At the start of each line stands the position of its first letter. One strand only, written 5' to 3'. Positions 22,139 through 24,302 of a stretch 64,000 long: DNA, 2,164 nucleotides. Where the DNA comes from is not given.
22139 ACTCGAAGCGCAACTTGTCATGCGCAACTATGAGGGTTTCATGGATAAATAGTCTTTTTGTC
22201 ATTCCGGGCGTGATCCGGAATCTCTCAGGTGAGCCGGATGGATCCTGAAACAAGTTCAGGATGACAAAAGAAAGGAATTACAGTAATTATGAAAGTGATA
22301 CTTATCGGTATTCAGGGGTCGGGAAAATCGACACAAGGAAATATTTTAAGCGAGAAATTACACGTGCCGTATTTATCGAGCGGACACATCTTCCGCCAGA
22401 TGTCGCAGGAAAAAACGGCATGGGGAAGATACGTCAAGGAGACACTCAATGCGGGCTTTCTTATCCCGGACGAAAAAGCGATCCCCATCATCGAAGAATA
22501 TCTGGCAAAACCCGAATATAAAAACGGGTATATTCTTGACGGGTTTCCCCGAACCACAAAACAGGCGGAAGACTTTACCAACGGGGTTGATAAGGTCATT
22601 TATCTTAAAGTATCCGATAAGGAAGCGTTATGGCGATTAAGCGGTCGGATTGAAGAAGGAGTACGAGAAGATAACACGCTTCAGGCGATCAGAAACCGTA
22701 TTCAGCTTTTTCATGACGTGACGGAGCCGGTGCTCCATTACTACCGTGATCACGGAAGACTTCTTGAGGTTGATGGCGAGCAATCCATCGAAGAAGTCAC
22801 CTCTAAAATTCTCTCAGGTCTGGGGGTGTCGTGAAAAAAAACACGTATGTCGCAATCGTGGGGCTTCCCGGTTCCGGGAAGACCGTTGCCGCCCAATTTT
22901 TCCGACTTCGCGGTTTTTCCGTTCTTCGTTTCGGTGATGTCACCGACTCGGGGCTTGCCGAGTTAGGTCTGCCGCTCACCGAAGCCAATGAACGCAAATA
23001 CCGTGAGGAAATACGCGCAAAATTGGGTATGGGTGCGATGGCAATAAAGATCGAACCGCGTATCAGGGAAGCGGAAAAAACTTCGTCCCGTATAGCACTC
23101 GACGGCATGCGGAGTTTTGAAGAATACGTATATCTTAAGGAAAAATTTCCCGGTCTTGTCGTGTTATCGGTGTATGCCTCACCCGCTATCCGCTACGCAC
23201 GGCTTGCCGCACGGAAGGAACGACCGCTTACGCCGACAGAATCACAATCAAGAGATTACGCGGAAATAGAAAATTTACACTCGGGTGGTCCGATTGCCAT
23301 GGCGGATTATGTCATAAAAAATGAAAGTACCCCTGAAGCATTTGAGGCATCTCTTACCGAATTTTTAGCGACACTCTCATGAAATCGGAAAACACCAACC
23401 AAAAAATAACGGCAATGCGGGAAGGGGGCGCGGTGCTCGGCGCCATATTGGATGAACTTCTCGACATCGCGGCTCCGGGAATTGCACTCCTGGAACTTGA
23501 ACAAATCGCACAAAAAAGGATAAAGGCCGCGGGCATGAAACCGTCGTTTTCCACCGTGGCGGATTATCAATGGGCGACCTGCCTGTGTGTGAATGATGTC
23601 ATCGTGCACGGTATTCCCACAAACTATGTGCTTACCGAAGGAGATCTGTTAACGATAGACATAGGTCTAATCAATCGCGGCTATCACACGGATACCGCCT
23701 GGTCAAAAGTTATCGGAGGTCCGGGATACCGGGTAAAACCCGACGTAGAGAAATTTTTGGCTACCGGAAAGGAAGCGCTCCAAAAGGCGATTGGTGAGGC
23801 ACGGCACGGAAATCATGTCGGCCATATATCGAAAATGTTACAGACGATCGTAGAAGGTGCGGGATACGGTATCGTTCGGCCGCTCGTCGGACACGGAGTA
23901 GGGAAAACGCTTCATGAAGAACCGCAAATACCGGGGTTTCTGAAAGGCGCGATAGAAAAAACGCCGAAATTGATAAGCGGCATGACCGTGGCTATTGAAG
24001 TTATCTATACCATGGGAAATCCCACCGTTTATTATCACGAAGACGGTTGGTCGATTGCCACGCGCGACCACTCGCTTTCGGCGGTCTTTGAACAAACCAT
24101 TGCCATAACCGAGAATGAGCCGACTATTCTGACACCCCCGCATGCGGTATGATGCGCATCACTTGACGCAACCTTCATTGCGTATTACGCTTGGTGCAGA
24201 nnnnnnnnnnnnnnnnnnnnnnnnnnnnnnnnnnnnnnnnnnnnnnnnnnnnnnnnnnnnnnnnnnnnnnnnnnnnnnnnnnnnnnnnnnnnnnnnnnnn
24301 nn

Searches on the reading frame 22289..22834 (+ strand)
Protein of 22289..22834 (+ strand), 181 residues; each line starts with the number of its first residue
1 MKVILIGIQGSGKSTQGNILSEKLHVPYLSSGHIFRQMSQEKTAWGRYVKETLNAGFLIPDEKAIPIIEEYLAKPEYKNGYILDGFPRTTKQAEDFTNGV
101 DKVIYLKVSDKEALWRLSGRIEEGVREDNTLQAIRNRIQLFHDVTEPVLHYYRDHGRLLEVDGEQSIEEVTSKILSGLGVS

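Call 3: search_protein_families(library=pfam, proteins=[window:22289-22834:+], max_evalue=0.01)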
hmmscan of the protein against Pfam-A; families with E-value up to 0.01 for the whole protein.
window:22289-22834:+ (181 aa): 7 families
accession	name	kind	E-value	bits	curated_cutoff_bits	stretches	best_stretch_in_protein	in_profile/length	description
PF00406.28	ADK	-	1.3e-33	116.6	26.8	1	5-156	1-150/151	Adenylate kinase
PF13207.12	AAA_17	-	9.2e-18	65.3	27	1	7-135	2-136/136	AAA domain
PF13238.12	AAA_18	-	2.6e-09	38.1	29.4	1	3-128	1-121/128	AAA domain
PF02223.23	Thymidylate_kin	-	1.6e-07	31.6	27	1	101-174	119-185/185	Thymidylate kinase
PF01202.28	SKI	-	5.3e-05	23.8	22.1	1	10-175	2-155/159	Shikimate kinase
PF02224.24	Cytidylate_kin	-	0.00018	21.8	26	1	9-39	7-37/211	Cytidylate kinase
PF13671.12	AAA_33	-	0.00026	21.8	27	1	3-123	2-121/143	AAA domain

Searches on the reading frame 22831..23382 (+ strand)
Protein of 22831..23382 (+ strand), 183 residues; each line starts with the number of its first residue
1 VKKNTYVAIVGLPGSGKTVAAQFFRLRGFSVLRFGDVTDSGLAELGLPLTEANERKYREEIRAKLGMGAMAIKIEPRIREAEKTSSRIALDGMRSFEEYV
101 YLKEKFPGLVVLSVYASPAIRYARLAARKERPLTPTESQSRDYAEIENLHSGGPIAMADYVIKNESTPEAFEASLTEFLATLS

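Call 3: search_protein_families(library=pfam, proteins=[window:22831-23382:+], max_evalue=0.01)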
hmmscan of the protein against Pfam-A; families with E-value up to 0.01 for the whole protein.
window:22831-23382:+ (183 aa): 2 families
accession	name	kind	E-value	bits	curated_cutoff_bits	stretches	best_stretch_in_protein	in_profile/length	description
PF13238.12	AAA_18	-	7.8e-10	39.7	29.4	1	7-135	1-118/128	AAA domain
PF13207.12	AAA_17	-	7.5e-06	26.7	27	1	10-131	1-125/136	AAA domain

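Call 4: search_protein_families(library=ncbifam, proteins=[window:22831-23382:+], max_evalue=0.01)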
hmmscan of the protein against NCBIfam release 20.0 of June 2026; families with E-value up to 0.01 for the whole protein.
window:22831-23382:+ (183 aa): 2 families
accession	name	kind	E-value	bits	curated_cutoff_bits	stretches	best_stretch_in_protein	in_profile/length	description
NF006226.0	PRK08356.1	equivalog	2.8e-09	37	189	1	83-180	92-191/195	hypothetical protein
TIGR02173.1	cyt_kin_arch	equivalog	0.00029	20.9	102.1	1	7-142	3-124/169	(d)CMP kinase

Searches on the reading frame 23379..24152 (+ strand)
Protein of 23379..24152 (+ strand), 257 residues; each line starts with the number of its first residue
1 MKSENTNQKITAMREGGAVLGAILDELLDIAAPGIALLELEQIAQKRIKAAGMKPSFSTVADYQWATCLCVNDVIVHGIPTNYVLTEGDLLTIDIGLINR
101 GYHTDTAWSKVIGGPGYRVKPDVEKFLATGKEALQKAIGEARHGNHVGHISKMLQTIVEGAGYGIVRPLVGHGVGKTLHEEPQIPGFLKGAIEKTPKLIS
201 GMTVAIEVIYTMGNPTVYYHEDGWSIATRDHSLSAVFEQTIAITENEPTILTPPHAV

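Call 3: search_protein_families(library=pfam, proteins=[window:23379-24152:+], max_evalue=0.01)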
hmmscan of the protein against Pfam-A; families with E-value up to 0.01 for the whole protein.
window:23379-24152:+ (257 aa): 1 family
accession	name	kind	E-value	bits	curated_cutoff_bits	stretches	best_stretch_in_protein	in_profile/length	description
PF00557.29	Peptidase_M24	-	4e-33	115.4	23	1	12-245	2-208/208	Metallopeptidase family M24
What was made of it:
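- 23379..24152 (+): map (methionine aminopeptidase), upstream border of the insertion. PF00557 Peptidase_M24, E 4e-33 (call 3).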

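Call 45: find_related_loci(query=window:23379-24152:+, collection=metagenome_contigs, flank=8000)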
Query window:23379-24152:+ (257 aa) in metagenome_contigs; peptide patterns used: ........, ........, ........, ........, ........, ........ (x = any residue, [..] = any of these).
87 stretches matched a pattern; 56 encode a relative of the query (tblastn E <= 1e-3); 56 distinct loci.
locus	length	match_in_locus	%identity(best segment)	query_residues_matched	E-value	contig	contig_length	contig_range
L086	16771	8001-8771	98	1-257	3e-170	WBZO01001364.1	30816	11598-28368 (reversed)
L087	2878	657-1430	73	1-257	2e-131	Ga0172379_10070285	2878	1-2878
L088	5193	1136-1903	68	1-253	4e-115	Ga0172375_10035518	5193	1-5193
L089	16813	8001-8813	55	1-257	9e-89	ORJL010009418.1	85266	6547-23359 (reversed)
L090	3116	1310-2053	46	1-252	1e-71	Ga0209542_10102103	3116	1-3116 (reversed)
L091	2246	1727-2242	56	7-176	6e-63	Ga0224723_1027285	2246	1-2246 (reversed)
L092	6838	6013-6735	40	9-254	5e-54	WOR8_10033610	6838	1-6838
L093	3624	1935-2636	39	13-252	3e-53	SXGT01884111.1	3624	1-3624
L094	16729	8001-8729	41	5-252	5e-53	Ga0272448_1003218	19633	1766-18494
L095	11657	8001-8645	41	33-252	1e-50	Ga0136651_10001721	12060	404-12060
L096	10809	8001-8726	38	5-252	5e-50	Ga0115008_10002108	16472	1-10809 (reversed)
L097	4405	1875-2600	38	5-252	1e-49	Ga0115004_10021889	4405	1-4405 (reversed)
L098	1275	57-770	37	9-252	2e-51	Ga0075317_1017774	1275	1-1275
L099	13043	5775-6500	37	5-252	2e-48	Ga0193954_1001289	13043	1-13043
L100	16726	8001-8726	38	5-252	3e-48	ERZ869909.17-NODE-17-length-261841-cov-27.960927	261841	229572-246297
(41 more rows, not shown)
